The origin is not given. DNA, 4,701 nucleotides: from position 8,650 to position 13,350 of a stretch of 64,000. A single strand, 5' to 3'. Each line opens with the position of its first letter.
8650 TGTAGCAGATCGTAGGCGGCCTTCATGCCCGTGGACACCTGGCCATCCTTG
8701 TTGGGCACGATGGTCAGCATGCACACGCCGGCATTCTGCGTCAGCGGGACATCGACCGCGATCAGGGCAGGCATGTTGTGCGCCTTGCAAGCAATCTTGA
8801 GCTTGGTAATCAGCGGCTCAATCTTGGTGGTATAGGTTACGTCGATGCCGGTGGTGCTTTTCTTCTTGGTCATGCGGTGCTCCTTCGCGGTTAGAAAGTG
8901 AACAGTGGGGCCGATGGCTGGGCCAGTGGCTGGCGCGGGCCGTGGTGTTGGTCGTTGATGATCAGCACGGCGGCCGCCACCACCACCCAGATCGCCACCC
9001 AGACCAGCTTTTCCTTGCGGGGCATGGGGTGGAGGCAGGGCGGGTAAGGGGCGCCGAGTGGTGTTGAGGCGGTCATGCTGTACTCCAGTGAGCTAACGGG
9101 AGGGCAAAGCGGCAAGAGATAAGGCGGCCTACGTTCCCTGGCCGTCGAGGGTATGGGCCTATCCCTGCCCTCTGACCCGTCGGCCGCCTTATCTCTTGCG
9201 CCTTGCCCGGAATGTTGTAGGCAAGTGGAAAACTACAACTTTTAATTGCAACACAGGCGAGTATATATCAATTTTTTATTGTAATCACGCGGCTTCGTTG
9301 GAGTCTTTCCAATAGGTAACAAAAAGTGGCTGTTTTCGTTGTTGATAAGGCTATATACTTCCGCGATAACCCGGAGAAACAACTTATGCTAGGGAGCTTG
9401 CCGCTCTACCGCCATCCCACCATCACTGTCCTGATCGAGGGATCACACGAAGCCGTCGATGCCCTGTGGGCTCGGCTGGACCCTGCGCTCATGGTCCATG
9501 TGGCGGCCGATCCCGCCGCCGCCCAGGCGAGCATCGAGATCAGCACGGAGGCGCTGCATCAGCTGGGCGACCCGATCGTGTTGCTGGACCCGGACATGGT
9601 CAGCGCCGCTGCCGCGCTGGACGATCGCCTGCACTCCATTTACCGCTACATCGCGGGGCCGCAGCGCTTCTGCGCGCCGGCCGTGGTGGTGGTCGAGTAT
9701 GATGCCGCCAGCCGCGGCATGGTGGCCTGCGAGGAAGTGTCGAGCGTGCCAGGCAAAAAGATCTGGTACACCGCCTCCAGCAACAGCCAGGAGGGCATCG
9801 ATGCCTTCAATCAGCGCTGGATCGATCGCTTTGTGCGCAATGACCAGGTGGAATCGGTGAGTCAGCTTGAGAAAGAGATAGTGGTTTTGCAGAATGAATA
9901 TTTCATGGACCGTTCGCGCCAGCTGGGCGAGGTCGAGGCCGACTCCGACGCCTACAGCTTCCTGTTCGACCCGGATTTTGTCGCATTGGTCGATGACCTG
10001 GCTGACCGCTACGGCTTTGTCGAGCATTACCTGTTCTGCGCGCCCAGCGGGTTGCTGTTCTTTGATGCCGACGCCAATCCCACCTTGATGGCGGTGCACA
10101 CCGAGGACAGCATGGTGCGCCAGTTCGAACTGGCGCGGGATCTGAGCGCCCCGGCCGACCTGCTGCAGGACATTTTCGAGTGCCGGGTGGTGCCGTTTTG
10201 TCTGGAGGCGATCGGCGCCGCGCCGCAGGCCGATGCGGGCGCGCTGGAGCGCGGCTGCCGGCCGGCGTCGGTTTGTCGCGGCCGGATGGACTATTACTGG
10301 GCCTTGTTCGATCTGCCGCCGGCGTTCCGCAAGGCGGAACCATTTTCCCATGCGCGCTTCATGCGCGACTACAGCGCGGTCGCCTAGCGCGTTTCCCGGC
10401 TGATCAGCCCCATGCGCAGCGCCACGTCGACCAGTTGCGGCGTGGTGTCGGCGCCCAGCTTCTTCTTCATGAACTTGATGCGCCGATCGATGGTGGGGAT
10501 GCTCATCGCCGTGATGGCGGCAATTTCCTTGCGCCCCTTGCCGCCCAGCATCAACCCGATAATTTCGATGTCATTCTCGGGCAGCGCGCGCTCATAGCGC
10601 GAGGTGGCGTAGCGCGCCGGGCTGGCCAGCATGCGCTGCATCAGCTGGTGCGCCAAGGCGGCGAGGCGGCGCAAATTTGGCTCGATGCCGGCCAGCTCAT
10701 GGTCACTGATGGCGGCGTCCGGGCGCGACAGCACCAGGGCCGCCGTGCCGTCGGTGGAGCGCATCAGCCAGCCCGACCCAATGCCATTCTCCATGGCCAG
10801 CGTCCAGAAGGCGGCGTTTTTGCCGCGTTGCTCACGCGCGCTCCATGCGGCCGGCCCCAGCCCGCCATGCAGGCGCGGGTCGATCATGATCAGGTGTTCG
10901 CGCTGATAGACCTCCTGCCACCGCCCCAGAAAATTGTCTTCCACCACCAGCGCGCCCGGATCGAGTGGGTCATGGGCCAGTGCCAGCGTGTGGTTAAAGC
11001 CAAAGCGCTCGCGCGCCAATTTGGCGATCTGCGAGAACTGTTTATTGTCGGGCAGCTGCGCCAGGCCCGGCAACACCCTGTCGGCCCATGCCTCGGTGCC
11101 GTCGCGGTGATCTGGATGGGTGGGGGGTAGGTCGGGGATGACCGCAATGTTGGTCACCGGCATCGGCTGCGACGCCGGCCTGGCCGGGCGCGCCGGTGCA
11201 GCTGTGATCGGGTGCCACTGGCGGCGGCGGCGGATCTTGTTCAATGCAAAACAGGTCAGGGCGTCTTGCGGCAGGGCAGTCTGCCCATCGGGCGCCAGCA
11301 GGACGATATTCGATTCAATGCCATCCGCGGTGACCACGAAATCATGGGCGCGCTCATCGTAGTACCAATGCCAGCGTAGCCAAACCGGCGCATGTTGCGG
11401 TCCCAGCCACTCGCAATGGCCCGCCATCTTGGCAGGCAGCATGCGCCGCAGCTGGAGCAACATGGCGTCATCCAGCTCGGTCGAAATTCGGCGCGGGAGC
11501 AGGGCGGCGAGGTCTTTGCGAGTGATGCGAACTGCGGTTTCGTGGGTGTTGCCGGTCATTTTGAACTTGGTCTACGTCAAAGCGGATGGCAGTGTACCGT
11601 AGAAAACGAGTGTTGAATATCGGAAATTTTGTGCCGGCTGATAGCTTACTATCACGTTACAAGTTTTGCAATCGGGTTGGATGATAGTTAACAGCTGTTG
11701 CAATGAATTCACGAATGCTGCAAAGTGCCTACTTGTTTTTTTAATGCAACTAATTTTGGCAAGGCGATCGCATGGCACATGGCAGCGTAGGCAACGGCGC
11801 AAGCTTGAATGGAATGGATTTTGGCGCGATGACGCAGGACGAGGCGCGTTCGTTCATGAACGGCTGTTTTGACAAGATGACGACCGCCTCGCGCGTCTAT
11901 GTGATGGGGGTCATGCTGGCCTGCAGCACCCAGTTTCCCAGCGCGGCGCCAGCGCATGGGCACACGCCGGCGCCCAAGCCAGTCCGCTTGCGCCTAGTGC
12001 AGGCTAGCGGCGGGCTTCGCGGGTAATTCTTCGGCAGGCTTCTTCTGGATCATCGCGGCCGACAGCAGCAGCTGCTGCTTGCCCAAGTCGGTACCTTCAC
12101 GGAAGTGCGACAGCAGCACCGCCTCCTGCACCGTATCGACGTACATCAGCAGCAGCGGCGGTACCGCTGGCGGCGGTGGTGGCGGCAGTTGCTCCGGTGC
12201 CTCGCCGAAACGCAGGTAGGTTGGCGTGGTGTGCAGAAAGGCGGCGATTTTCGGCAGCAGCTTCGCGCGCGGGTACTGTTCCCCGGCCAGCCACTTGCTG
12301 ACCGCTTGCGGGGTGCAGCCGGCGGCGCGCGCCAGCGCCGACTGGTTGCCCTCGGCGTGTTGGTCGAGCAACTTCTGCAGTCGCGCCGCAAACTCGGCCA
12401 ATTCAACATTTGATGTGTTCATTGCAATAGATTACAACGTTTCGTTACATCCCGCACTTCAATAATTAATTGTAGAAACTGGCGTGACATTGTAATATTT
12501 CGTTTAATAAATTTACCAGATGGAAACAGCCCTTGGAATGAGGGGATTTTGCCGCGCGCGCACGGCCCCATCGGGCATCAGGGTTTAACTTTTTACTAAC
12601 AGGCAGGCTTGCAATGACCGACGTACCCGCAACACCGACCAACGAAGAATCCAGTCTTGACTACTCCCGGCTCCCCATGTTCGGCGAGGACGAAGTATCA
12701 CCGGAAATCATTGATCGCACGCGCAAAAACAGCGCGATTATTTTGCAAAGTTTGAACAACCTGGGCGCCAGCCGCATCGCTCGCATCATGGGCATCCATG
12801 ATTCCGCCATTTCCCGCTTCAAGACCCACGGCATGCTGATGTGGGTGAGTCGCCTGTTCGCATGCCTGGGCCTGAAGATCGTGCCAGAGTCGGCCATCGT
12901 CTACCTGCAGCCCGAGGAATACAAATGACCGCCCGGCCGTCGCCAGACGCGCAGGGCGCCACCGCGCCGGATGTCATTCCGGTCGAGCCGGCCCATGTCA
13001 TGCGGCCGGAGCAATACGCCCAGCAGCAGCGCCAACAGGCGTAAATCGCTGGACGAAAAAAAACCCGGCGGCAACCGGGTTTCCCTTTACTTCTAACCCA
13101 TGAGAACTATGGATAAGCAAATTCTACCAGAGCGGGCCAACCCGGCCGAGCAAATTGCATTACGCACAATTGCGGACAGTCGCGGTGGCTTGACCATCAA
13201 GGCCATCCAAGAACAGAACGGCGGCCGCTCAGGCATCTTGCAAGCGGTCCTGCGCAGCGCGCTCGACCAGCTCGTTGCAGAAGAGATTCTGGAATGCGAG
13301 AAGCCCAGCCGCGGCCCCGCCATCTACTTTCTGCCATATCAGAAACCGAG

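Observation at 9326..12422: Phage-encoded LuxR-type quorum-sensing receptor wired next to the immunity repressor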

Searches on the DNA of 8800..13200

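Call 92: search_rna_families(source=window, start=8800, end=13200, threshold=evalue, max_evalue=1)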
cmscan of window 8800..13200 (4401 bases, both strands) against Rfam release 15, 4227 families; matches with E-value up to 1: 4.
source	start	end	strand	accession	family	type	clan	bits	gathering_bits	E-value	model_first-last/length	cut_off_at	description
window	8925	8984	+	RF03944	mir-935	Gene; miRNA;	-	27.9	73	0.52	1-91/91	no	mir-935 microRNA precursor family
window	9106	9205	-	RF03792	MIR6462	Gene; miRNA;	-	27.3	96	0.092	1-119/119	no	MIR6462 microRNA precursor family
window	8929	8984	+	RF01059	mir-598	Gene; miRNA;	-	21.9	69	0.42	1-80/80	no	mir-598 microRNA precursor family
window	11913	12021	+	RF02883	BcKCsr2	Gene; sRNA;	-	19.2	40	0.38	1-129/129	no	Burkholderia sRNA 2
